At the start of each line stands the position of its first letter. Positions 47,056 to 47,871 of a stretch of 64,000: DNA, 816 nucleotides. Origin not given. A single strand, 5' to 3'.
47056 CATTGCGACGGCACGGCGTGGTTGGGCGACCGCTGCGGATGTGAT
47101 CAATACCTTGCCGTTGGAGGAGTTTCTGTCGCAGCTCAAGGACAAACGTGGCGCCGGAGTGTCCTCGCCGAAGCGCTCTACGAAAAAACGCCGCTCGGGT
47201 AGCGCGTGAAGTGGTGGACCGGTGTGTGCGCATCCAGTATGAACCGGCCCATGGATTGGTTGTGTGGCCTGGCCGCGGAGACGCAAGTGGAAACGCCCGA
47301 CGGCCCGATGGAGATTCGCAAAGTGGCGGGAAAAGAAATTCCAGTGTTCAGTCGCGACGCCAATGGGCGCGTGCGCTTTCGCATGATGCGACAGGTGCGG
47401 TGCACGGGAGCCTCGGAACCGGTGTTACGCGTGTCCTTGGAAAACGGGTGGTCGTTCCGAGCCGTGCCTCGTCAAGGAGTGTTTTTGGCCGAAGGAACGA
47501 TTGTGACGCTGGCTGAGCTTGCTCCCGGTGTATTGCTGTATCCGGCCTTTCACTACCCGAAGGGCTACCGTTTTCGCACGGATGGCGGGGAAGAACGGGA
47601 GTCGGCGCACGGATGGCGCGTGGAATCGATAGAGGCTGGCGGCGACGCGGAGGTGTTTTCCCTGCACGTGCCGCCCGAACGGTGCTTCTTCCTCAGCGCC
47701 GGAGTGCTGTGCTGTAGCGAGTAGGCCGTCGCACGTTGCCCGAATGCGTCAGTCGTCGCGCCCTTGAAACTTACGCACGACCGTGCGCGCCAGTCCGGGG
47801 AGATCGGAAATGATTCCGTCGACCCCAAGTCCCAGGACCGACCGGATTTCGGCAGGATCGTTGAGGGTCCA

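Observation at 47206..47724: Free-standing Hint domain with every splicing residue replaced and Cys residues clustered at the termini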

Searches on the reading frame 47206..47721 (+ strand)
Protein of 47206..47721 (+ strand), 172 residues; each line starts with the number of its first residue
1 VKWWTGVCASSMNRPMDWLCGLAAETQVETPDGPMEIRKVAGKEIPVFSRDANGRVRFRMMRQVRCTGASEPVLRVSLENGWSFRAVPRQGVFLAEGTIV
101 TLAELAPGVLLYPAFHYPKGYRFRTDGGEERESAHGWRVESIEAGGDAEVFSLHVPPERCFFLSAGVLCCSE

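Call 3: search_protein_families(library=pfam, proteins=[window:47206-47721:+], max_evalue=10)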
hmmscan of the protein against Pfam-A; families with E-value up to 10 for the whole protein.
window:47206-47721:+ (172 aa): 1 family
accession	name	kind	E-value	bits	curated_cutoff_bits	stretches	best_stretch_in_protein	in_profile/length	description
PF24155.1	DUF7406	-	0.2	12.1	28.4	1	22-41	17-36/52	Domain of unknown function (DUF7406)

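Call 4: search_protein_families(library=ncbifam, proteins=[window:47206-47721:+], max_evalue=10)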
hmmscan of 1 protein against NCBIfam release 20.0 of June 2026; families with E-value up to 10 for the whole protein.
window:47206-47721:+ (172 aa): 2 families
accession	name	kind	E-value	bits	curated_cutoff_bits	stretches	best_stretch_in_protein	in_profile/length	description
TIGR01445.1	intein_Nterm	domain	0.0012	19.8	24.5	1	22-87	2-76/83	intein N-terminal splicing region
NF051847.1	EndGlycCerase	equivalog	0.23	10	700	1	106-150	407-450/455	endoglycoceramidase I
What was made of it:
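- On Pfam Hint_2 (PF13403) / Intein_splicing (PF14890) / NCBIfam TIGR01445 intein_Nterm: TIGR01445 scores 19.8 bits against a cut-off of 24.5 (call 4).
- There is no Pfam or NCBIfam assignment (calls 3, 4).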

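Call 5: search_solved_structures(query=window:47206-47721:+, max_evalue=10, show_alignments=3)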
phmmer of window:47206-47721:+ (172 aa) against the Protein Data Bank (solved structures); distinct sequences matched with E-value up to 10: 7.
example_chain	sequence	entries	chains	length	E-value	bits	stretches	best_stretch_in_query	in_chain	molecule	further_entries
4gig_A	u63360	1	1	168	0.052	16.4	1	26-93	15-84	DNA polymerase III subunit alpha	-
3nzm_A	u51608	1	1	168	0.052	16.4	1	26-93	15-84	DNA polymerase III subunit alpha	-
1zd7_A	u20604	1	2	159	0.064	16.1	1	27-93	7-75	DNA polymerase III alpha subunit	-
5ol5_A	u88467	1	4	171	0.065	16.1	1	26-93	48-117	DNA polymerase III subunit alpha,DNA polymerase III subunit alpha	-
5j14_A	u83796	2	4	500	0.2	14.6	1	106-150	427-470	Putative secreted endoglycosylceramidase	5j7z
5ccu_A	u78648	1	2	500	0.2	14.6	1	106-150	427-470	Putative secreted endoglycosylceramidase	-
2lcj_A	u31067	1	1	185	2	11.3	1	33-94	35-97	Pab polC intein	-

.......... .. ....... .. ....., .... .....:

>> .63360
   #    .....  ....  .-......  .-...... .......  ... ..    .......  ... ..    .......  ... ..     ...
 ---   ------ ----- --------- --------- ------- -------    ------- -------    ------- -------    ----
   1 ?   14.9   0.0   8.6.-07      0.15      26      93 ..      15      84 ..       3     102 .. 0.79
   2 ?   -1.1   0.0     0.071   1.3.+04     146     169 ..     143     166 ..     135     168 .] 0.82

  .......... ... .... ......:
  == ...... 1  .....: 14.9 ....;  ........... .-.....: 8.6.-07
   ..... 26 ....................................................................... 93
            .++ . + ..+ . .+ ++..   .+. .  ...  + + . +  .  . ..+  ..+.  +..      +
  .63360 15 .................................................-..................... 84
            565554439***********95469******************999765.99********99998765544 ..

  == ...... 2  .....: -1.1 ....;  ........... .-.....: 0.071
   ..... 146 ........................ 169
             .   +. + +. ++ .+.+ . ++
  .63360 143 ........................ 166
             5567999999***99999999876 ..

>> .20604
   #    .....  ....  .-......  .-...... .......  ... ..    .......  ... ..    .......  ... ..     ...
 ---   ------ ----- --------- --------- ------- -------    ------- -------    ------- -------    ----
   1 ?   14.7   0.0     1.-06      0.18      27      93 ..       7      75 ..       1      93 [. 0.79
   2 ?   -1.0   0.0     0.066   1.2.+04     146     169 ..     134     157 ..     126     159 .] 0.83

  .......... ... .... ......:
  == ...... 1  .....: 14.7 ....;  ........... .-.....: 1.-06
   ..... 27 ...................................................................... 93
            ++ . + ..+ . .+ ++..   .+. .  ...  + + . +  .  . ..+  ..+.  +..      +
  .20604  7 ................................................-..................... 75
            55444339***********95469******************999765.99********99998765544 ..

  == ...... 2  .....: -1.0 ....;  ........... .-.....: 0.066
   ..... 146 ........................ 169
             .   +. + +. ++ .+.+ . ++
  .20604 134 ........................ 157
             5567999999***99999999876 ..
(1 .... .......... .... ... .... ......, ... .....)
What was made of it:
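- Checked: The single sequence gives only weak hits (TIGR01445 19.8 bits against a cut-off of 24.5, call 4; DnaE inteins at E 0.05, call 5).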

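Call 6: find_homologous_proteins(query=window:47206-47721:+, max_evalue=0.001)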
Query window:47206-47721:+ (172 aa): 14 proteins with E <= 0.001 among 102 candidates.
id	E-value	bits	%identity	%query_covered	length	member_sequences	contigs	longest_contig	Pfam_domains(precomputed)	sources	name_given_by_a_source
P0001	1.2e-101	356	99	91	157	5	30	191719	-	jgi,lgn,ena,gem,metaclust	jgi:hypothetical protein|metaclust:\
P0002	3.6e-61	224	68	93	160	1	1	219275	-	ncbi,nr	ncbi:MAG: hypothetical protein N3C12_10505 [Candidatus Binatia bacterium]|nr:hypothetical protein [C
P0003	4.4e-61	224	64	94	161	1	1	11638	-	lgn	-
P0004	2.5e-60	221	65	91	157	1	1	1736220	-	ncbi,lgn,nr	ncbi:MAG: hypothetical protein KatS3mg077_0608 [Candidatus Binatia bacterium]|nr:MAG: hypothetical p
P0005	1.6e-56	209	62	91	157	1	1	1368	-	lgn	-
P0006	5.2e-54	201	63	91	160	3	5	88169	-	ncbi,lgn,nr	ncbi:hypothetical protein HRbin30_01544 [bacterium HR30]|nr:hypothetical protein HRbin30_01544 [bact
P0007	1.0e-42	164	56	90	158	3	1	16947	-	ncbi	ncbi:MAG: hypothetical protein ACHQ4J_08600 [Candidatus Binatia bacterium]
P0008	3.3e-40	156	53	90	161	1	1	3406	-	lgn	-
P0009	4.1e-40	155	53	90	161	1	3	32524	-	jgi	jgi:hypothetical protein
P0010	5.6e-39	152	56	89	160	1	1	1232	-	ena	-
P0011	9.0e-39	151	55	90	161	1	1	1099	-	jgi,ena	-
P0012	8.8e-38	148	54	89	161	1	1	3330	-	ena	-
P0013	7.0e-37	145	49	89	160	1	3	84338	-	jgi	-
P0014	3.5e-36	143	52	90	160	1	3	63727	-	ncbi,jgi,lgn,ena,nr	ncbi:MAG TPA: hypothetical protein VMW56_31215 [Candidatus Margulisiibacteriota bacterium]|nr:hypoth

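Call 8: search_solved_structures(query=A1, max_evalue=10, show_alignments=4)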
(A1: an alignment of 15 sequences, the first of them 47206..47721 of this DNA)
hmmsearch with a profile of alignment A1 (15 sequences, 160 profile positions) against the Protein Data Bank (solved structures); distinct sequences matched with E-value up to 10: 19.
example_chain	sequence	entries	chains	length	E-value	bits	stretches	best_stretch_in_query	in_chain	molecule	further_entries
5ol5_A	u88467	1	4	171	0.00038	23.5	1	8-91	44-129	DNA polymerase III subunit alpha,DNA polymerase III subunit alpha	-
5ol1_A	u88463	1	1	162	0.0004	23.4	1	8-91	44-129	DNA polymerase III subunit alpha,DNA polymerase III subunit alpha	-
1zde_A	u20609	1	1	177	0.00045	23.2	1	7-91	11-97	DNA polymerase III alpha subunit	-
4gig_A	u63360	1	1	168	0.00052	23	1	11-91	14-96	DNA polymerase III subunit alpha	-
3nzm_A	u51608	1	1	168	0.00094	22.2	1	11-91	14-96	DNA polymerase III subunit alpha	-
1zd7_A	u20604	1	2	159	0.001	22.1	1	12-91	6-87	DNA polymerase III alpha subunit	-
5ol7_A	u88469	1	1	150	0.017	18.1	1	7-89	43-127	DNA-directed DNA polymerase,DNA-directed DNA polymerase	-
7qil_A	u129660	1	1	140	0.019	17.9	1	120-156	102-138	DnaE intein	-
4kl5_A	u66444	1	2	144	0.021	17.8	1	7-89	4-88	DNA polymerase III, alpha subunit, Nucleic acid binding, OB-fold, tRNA/helicase-type chime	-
4kl6_A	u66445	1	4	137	0.027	17.4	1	7-77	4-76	DNA-directed DNA polymerase,Nucleic acid binding, OB-fold, tRNA/helicase-type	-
5ol6_A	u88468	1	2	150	0.027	17.4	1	7-89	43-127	Nucleic acid binding, OB-fold, tRNA/helicase-type,DNA-directed DNA polymerase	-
2keq_A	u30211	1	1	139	0.033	17.2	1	7-89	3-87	DNA polymerase III alpha subunit, Nucleic acid binding OB-fold tRNA/helicase-type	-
5o9i_A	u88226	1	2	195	0.046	16.7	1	20-105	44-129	Transcription initiation factor IIB,Transcription initiation factor IIB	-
5o9j_A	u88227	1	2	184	0.13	15.2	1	18-111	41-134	Transcription initiation factor IIB,Transcription initiation factor IIB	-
2cw7_A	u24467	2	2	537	0.16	15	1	18-97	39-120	Endonuclease PI-PkoII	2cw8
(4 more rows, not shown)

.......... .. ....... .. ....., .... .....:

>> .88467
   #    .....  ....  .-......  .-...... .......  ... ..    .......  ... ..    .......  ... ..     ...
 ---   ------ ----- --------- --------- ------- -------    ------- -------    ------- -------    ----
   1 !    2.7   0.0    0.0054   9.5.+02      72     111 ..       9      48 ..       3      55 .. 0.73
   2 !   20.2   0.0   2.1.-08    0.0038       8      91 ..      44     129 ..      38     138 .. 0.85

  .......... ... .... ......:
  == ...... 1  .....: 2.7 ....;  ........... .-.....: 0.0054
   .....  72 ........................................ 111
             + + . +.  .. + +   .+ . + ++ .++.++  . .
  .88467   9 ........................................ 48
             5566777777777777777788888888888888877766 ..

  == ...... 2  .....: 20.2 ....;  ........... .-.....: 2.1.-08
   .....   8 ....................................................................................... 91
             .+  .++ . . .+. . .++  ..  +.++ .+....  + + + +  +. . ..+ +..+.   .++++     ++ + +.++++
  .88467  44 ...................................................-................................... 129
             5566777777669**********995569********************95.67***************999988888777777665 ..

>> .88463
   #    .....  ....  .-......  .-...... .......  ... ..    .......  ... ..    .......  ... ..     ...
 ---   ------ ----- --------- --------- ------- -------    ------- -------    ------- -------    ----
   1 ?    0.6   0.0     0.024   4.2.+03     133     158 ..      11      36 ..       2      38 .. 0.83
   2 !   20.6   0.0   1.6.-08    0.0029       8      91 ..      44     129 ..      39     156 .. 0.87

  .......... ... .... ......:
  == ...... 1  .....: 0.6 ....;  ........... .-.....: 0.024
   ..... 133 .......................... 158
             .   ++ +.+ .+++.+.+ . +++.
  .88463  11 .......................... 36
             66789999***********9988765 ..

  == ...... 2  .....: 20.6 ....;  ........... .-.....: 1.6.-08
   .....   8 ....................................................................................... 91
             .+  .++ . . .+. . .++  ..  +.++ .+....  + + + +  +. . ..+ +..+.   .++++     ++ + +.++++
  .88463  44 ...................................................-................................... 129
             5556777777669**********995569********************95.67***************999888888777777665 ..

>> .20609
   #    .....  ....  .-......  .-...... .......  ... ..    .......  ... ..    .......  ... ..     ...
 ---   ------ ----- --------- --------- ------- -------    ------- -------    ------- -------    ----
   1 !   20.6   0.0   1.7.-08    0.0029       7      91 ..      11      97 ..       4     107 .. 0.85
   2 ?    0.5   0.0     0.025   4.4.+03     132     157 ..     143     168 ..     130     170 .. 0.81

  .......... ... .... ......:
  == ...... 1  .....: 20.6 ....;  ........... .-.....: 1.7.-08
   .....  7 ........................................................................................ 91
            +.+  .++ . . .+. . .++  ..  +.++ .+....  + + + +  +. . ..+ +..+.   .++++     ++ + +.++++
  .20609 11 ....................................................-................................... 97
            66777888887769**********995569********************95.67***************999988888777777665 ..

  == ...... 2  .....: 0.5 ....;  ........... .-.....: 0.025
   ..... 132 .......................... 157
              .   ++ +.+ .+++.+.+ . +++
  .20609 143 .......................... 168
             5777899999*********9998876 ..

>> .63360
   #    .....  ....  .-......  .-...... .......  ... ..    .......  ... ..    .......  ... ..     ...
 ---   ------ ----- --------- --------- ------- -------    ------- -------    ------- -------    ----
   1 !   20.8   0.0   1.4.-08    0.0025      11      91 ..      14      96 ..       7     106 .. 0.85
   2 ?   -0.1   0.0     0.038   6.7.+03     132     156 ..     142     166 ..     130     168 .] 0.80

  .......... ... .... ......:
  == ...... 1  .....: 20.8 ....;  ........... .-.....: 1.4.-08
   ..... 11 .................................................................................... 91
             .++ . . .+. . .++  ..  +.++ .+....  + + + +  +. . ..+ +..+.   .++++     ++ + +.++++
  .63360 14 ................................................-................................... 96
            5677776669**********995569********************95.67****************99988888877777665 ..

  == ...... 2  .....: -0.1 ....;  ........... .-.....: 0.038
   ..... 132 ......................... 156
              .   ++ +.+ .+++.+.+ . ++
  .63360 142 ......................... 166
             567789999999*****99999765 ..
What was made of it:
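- On Hint (Hedgehog/intein) fold superfamily: The profile alignment to DnaE inteins covers both the N-terminal and the C-terminal regions (call 8).
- Checked: The family profile puts inteins in the 18 best of 19 PDB hits, with a best E of 4e-4 (call 8).
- In the PDB profile search the 18 best of 19 hits are inteins (call 8).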

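Call 9: search_protein_families(library=pfam, alignment_id=A1, max_evalue=10)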
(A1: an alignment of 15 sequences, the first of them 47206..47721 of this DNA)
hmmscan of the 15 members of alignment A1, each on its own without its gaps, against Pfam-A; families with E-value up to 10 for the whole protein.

A. member 1, window:47206-47721:+ (172 aa): 1 family
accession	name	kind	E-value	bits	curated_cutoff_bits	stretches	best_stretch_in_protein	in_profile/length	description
PF24155.1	DUF7406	-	0.2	12.1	28.4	1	22-41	17-36/52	Domain of unknown function (DUF7406)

B. families by the number of members that match (of 15 scanned): 6 families
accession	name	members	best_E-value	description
PF14890.11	Intein_splicing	8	0.00067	Intein splicing domain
PF13403.11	Hint_2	4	0.0021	Hint domain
PF24155.1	DUF7406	3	0.12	Domain of unknown function (DUF7406)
PF01796.24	OB_ChsH2_C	1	0.014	ChsH2, C-terminal OB-fold domain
PF09343.15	DUF2460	1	0.061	Conserved hypothetical protein 2217 (DUF2460)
PF24916.1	HEAT_GCN1_fung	1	0.066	Fungal GCN1-like, HEAT repeats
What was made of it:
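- Closest known: Pfam Hint_2. Same: Some family members give weak hits: 4 and 8 of 15, with best E-values of 0.002 and 7e-4 (call 9).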

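Call 13: find_encoding_contigs(protein=P0004, flank=6000, max_places=3)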
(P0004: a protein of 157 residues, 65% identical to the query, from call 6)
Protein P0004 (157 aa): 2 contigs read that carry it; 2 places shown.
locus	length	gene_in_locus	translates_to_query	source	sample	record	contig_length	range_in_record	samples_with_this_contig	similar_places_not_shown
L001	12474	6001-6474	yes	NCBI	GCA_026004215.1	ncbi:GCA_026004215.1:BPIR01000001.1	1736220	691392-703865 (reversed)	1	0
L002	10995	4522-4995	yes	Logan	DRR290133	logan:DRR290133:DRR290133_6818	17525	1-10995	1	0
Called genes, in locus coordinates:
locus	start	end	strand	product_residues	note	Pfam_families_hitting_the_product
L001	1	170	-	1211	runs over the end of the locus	PF07517:SecA_DEAD, PF01043:SecA_PP_bind, PF21090:P-loop_SecA, PF07516:SecA_SW, PF02810:SEC-C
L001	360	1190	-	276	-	PF01177:Asp_Glu_race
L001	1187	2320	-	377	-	PF20903:SPL, PF04055:Radical_SAM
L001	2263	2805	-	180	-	-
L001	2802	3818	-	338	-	PF00535:Glycos_transf_2, PF10111:Glyco_tranf_2_2, PF13641:Glyco_tranf_2_3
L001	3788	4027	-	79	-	-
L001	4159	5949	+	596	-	PF14716:HHH_8, PF14520:HHH_5, PF14791:DNA_pol_B_thumb, PF02811:PHP (weak)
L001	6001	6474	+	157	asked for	-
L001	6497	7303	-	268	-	PF03009:GDPD, PF13653:GDPD_2 (weak)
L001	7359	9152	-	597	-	PF00732:GMC_oxred_N, PF05199:GMC_oxred_C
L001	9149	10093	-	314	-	PF13618:Gluconate_2-dh3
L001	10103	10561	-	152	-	-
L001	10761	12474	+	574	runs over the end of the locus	PF00989:PAS, PF08448:PAS_4, PF13426:PAS_9, PF00512:HisKA, PF02518:HATPase_c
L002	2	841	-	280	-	?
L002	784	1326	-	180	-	-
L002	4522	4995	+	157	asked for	-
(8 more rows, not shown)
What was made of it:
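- An SPL-type radical SAM gene lies nearby (call 13).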

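Call 14: find_encoding_contigs(protein=P0013, flank=6000, max_places=3)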
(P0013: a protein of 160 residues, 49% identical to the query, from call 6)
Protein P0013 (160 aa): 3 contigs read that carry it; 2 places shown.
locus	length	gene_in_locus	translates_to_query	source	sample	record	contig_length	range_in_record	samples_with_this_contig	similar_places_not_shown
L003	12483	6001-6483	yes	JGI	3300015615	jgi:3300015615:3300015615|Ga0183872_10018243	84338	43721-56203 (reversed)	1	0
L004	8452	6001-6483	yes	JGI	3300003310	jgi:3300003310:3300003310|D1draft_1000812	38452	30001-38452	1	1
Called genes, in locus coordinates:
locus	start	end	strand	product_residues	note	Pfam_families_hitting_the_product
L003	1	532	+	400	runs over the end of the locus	PF00764:Arginosuc_synth, PF20979:Arginosuc_syn_C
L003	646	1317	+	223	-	PF21033:RMD1-3, PF13428:TPR_14 (faint), PF13431:TPR_17 (faint), PF00515:TPR_1 (faint), PF07719:TPR_2 (faint), PF13371:TPR_9 (weak), PF13432:TPR_16 (weak), PF14559:TPR_19 (weak), +1 more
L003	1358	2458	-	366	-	PF11583:AurF, PF00268:Ribonuc_red_sm (weak), PF02332:Phenol_Hydrox (weak)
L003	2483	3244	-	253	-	PF00392:GntR, PF07729:FCD (weak)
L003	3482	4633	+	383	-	PF01966:HD, PF13286:HD_assoc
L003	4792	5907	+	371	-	PF01270:Glyco_hydro_8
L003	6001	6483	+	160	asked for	-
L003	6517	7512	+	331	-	PF03320:FBPase_glpX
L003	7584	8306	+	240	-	-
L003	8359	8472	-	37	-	-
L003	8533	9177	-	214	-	-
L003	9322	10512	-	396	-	PF13472:Lipase_GDSL_2 (weak)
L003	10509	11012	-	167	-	-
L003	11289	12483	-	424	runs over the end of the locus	PF02557:VanY (weak), PF13539:Peptidase_M15_4 (weak), PF01670:Glyco_hydro_12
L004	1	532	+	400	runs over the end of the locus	PF00764:Arginosuc_synth, PF20979:Arginosuc_syn_C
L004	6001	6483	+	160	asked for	-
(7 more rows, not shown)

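Call 15: find_encoding_contigs(protein=P0014, flank=6000, max_places=3)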
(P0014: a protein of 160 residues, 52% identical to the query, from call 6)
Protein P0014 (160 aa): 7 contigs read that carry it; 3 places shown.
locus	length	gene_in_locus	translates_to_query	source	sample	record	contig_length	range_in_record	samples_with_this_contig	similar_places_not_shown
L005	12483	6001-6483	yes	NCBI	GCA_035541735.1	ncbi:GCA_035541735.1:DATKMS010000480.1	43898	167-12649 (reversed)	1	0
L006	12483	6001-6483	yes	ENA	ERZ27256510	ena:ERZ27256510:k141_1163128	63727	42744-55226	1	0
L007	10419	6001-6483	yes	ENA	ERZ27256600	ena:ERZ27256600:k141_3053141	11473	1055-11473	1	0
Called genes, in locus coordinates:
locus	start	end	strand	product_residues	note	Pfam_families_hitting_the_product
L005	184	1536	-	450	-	PF02310:B12-binding, PF04055:Radical_SAM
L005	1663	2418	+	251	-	PF01553:Acyltransferase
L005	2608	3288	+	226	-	PF00535:Glycos_transf_2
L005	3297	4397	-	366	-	PF04305:DUF455 (weak), PF11583:AurF, PF00268:Ribonuc_red_sm (weak), PF02332:Phenol_Hydrox (weak)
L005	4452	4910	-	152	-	-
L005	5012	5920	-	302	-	PF01904:DUF72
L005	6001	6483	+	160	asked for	-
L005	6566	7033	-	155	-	PF00571:CBS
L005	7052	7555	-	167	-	PF00582:Usp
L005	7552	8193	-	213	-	PF01813:ATP-synt_D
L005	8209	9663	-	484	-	PF02874:ATP-synt_ab_N (weak), PF00006:ATP-synt_ab, PF22919:ATP-synt_VA_C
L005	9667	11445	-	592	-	PF02874:ATP-synt_ab_N, PF16886:ATP-synt_ab_Xtn, PF00006:ATP-synt_ab, PF22919:ATP-synt_VA_C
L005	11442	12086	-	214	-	PF01991:vATP-synt_E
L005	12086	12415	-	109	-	PF01990:ATP-synt_F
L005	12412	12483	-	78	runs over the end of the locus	PF00137:ATP-synt_C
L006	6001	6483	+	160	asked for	-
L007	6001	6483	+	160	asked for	-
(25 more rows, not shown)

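Call 16: find_encoding_contigs(protein=P0009, flank=6000, max_places=3)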
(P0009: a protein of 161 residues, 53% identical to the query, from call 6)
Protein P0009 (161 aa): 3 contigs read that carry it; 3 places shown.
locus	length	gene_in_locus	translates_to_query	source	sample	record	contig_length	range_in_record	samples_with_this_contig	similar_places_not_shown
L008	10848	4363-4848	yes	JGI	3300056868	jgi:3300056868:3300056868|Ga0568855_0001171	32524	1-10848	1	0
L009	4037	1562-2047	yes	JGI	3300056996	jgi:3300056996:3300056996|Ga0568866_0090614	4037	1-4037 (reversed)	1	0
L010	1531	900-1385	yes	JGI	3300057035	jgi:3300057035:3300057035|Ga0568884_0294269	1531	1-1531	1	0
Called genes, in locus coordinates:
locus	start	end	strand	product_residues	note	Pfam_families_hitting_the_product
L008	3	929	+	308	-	?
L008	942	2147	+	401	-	PF13442:Cytochrome_CBB3 (faint), PF14537:Cytochrom_c3_2 (faint), PF02433:FixO (faint), PF00034:Cytochrom_C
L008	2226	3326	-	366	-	PF04305:DUF455 (weak), PF11583:AurF, PF00268:Ribonuc_red_sm (weak), PF02332:Phenol_Hydrox (weak)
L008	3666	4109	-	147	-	-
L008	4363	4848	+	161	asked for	-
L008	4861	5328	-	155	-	PF00571:CBS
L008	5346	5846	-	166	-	PF00582:Usp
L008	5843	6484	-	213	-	PF01813:ATP-synt_D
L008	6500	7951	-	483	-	PF00006:ATP-synt_ab, PF22919:ATP-synt_VA_C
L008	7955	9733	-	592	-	PF02874:ATP-synt_ab_N, PF16886:ATP-synt_ab_Xtn, PF00006:ATP-synt_ab, PF22919:ATP-synt_VA_C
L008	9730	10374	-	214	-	PF01991:vATP-synt_E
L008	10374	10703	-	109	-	PF01990:ATP-synt_F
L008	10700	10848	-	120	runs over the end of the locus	PF00137:ATP-synt_C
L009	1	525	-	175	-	?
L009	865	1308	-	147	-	-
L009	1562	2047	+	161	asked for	-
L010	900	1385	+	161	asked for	-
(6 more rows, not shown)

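Call 17: find_encoding_contigs(protein=P0007, flank=6000, max_places=3)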
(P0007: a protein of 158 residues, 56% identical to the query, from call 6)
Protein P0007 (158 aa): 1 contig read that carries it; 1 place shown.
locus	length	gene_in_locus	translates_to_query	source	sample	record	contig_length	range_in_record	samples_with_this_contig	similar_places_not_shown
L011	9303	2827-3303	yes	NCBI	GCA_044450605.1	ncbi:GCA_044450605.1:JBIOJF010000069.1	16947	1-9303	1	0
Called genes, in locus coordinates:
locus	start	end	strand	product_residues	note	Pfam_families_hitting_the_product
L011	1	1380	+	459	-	PF07676:PD40 (faint), PF26549:Tricorn_N (faint)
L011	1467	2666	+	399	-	PF00675:Peptidase_M16, PF05193:Peptidase_M16_C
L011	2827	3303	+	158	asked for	-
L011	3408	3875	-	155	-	PF00571:CBS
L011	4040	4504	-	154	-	PF00582:Usp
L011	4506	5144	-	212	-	PF01813:ATP-synt_D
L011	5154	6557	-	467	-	PF02874:ATP-synt_ab_N (weak), PF00006:ATP-synt_ab, PF22919:ATP-synt_VA_C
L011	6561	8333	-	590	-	PF02874:ATP-synt_ab_N, PF16886:ATP-synt_ab_Xtn, PF00006:ATP-synt_ab, PF22919:ATP-synt_VA_C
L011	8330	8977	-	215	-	PF01991:vATP-synt_E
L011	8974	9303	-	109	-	PF01990:ATP-synt_F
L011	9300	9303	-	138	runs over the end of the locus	PF00137:ATP-synt_C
